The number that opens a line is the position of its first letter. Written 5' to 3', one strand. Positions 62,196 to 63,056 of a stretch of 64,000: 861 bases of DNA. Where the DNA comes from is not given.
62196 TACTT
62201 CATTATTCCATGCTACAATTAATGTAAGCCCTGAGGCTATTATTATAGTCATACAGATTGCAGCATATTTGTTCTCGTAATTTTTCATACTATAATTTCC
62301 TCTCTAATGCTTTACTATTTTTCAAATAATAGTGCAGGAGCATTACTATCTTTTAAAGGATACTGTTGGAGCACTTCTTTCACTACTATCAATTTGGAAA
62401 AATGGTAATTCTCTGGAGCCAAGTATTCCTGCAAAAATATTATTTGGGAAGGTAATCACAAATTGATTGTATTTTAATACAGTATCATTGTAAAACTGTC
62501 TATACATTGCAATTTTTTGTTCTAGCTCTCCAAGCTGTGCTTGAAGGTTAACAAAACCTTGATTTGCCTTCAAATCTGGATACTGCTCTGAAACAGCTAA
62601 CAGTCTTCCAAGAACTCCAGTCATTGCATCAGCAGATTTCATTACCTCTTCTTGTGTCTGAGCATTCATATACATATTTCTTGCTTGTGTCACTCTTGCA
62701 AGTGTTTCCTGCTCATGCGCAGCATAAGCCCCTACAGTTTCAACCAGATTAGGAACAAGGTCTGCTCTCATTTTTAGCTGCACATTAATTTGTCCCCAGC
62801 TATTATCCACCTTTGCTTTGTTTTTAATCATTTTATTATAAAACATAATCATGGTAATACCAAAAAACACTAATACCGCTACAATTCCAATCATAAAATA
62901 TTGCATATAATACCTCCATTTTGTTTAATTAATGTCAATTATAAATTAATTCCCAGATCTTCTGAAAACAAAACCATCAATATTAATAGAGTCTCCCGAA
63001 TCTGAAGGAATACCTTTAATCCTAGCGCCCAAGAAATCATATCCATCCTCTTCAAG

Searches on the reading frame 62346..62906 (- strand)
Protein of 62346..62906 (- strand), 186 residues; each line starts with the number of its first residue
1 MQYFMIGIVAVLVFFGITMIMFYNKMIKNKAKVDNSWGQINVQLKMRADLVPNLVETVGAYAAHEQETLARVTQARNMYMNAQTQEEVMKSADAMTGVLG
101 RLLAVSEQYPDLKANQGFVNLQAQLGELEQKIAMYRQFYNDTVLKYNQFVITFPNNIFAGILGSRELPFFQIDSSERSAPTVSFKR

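Call 44: find_encoding_contigs(protein=window:62346-62906:-, flank=10000, max_places=3)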
Protein window:62346-62906:- (186 aa): 5 contigs read that carry it; 3 places shown.
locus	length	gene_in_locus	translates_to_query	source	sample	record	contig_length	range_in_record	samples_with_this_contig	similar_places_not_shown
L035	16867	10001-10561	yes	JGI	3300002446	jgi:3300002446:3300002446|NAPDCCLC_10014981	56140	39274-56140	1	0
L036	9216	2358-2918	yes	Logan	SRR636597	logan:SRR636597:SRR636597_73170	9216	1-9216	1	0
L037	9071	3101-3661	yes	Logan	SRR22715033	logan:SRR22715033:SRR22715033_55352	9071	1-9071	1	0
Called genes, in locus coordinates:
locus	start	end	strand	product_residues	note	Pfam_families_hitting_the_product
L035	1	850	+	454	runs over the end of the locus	PF01225:Mur_ligase, PF08245:Mur_ligase_M, PF02875:Mur_ligase_C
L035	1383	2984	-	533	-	PF00009:GTP_EFTU, PF01926:MMR_HSR1 (faint), PF22042:EF-G_D2, PF03144:GTP_EFTU_D2, PF16658:RF3_C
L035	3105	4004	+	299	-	-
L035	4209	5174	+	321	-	PF06723:MreB_Mbl, PF21522:MreB-like_C (faint), PF00022:Actin (weak), PF25216:Volactin (faint), PF00012:HSP70, PF11104:PilM_2 (faint), PF14450:FtsA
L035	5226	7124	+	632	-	PF09972:DUF2207, PF20990:DUF2207_C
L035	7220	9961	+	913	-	-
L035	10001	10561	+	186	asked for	PF04011:LemA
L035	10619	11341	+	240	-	-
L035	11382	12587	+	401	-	-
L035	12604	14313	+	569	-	PF07885:Ion_trans_2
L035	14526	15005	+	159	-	PF13690:CheX, PF04509:CheC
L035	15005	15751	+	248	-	PF01209:Ubie_methyltran, PF02353:CMAS (weak), PF13489:Methyltransf_23, PF05175:MTS (weak), PF13847:Methyltransf_31, PF08241:Methyltransf_11, PF08242:Methyltransf_12, PF13649:Methyltransf_25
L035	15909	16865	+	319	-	?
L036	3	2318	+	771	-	?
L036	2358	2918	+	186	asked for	PF04011:LemA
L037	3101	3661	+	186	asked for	PF04011:LemA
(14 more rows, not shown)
